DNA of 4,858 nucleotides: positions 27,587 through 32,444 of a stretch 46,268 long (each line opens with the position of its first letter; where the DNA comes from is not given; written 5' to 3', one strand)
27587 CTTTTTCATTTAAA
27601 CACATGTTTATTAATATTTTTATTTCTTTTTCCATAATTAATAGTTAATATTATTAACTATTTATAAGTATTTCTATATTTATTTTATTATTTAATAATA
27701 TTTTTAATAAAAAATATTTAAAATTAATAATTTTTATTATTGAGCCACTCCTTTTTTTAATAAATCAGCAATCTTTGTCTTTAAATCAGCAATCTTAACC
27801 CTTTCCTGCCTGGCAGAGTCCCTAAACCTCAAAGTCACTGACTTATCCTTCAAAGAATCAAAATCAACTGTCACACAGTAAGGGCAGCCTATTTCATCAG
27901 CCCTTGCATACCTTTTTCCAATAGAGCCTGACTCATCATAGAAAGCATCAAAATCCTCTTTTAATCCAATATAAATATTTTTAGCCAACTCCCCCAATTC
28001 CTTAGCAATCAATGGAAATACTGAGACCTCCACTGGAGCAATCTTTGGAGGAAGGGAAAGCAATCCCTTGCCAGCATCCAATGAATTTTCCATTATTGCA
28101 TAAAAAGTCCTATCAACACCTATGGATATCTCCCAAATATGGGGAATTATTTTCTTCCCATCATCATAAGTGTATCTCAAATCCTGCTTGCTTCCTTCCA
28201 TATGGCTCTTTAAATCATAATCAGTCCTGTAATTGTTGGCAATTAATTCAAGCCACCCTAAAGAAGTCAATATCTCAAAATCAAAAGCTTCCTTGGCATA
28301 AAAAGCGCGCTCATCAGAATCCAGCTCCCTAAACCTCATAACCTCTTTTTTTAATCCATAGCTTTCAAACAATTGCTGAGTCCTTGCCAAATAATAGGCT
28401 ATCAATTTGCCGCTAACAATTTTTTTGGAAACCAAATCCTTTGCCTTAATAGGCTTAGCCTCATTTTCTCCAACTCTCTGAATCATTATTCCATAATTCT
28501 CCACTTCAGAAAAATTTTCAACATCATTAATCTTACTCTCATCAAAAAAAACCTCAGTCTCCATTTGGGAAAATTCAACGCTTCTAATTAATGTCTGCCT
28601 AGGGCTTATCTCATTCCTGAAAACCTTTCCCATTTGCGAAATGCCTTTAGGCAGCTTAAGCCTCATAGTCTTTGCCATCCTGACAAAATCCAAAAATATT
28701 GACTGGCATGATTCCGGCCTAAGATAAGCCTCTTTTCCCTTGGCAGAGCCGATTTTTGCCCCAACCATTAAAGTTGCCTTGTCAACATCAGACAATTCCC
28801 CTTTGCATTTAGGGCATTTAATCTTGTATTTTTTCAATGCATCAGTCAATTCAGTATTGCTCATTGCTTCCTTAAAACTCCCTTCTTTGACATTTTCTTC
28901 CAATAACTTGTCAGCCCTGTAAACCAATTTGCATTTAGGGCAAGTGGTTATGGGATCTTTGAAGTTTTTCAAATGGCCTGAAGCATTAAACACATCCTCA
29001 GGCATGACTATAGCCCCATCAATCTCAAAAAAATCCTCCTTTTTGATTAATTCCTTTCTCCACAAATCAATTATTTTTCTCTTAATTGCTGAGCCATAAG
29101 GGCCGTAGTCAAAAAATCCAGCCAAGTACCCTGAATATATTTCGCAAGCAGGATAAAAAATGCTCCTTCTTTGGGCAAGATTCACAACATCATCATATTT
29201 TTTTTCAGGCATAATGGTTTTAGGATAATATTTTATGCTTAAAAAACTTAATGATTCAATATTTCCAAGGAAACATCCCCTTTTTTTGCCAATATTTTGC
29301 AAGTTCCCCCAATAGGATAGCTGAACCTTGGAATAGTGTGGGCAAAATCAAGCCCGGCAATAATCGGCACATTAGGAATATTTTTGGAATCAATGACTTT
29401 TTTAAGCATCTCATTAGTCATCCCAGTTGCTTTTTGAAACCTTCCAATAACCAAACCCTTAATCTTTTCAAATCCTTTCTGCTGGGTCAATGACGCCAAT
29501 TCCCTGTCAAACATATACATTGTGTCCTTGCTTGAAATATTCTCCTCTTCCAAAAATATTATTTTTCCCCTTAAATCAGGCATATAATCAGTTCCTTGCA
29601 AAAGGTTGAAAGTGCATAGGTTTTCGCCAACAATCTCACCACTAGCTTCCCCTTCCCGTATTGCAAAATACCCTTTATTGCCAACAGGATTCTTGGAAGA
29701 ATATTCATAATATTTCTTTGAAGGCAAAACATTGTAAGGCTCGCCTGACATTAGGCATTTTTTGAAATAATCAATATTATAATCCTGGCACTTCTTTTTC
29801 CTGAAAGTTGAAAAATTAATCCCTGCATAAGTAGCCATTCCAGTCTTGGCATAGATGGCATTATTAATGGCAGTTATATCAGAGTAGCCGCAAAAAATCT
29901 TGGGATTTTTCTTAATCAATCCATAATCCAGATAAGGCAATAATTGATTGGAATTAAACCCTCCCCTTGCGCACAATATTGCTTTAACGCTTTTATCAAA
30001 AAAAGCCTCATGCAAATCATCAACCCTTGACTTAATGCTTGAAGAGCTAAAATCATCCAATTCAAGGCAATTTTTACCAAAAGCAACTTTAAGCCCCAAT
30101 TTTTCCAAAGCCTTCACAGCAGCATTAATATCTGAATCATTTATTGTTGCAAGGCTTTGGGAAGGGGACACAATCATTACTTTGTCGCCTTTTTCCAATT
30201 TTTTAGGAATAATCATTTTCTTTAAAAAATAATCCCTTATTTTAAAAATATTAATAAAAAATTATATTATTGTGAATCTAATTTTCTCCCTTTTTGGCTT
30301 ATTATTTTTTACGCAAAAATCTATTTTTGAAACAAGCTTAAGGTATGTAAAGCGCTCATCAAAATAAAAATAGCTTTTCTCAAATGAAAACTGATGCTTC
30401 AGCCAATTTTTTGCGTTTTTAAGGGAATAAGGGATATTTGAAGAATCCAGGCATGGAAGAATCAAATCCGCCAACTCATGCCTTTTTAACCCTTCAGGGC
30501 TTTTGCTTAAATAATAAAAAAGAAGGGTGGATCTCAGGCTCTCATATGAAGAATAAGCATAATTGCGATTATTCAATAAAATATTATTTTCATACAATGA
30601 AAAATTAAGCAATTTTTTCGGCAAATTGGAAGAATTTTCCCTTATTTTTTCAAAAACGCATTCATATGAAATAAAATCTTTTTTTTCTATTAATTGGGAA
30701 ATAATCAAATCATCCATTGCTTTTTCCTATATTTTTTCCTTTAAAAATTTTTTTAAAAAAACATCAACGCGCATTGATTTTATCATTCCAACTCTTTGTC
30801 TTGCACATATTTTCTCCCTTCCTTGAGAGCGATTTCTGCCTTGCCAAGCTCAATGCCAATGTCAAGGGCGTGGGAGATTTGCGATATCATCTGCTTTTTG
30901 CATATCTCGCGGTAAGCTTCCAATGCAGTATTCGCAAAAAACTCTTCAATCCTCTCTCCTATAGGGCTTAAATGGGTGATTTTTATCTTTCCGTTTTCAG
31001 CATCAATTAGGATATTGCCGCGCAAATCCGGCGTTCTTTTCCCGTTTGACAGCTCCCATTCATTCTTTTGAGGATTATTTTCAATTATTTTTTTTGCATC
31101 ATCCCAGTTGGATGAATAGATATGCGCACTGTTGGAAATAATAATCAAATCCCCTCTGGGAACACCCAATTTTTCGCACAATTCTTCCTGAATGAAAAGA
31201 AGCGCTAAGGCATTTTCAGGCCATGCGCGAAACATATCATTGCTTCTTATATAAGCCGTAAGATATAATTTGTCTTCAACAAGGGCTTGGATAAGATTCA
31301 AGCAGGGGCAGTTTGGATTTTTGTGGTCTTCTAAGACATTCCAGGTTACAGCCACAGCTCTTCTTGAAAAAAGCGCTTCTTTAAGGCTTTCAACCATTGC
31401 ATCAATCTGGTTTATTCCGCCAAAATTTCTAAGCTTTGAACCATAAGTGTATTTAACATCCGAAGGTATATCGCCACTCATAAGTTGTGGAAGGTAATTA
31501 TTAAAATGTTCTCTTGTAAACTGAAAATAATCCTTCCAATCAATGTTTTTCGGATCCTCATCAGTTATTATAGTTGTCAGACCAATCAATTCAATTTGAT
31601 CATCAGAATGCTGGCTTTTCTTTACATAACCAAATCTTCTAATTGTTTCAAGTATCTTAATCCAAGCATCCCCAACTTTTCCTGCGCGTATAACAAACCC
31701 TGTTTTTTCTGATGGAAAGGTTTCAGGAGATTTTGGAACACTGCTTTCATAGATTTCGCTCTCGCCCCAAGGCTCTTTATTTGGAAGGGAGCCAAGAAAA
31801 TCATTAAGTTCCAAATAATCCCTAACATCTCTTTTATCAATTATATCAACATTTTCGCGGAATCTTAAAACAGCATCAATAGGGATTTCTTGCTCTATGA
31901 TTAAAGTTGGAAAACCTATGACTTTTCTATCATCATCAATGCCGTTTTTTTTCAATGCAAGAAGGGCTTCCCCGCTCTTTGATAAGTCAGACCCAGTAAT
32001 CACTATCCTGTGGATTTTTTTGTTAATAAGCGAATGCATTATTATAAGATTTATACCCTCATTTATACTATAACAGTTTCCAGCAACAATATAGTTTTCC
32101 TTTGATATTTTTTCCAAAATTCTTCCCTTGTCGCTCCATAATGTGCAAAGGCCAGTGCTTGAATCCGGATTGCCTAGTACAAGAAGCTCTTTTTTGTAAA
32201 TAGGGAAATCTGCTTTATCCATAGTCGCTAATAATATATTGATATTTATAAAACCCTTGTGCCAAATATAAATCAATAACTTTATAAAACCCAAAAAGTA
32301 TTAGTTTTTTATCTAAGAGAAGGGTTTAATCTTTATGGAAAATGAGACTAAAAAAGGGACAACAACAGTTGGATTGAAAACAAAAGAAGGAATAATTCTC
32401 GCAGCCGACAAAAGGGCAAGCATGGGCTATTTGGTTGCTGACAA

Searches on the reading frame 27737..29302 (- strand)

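Call 94: search_protein_families(library=pfam, proteins=[window:27737-29302:-], max_evalue=0.00001)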
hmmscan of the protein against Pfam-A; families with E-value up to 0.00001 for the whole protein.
window:27737-29302:- (521 aa): 2 families
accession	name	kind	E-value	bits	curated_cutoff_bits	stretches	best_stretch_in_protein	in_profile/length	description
PF03129.25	HGTP_anticodon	-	2.8e-18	66.3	21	1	426-513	2-93/94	Anticodon binding domain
PF00587.30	tRNA-synt_2b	-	1.8e-11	44.9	29.3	1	188-406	7-178/179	tRNA synthetase class II core domain (G, H, P, S and T)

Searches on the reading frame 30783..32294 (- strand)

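Call 94: search_protein_families(library=pfam, proteins=[window:30783-32294:-], max_evalue=0.00001)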
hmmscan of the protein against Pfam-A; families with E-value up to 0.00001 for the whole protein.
window:30783-32294:- (503 aa): 3 families
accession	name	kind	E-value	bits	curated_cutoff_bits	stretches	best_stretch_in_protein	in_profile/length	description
PF00303.24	Thymidylat_synt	-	6.1e-19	68.6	24.3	1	278-411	88-230/266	Thymidylate synthase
PF14251.12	PterinBD-DUF4346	-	9.9e-14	52.3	29.6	1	423-499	2-86/86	PterinBD-DUF4346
PF04208.19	MtrA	-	2e-12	47.6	25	1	29-166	7-144/173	Tetrahydromethanopterin S-methyltransferase, subunit A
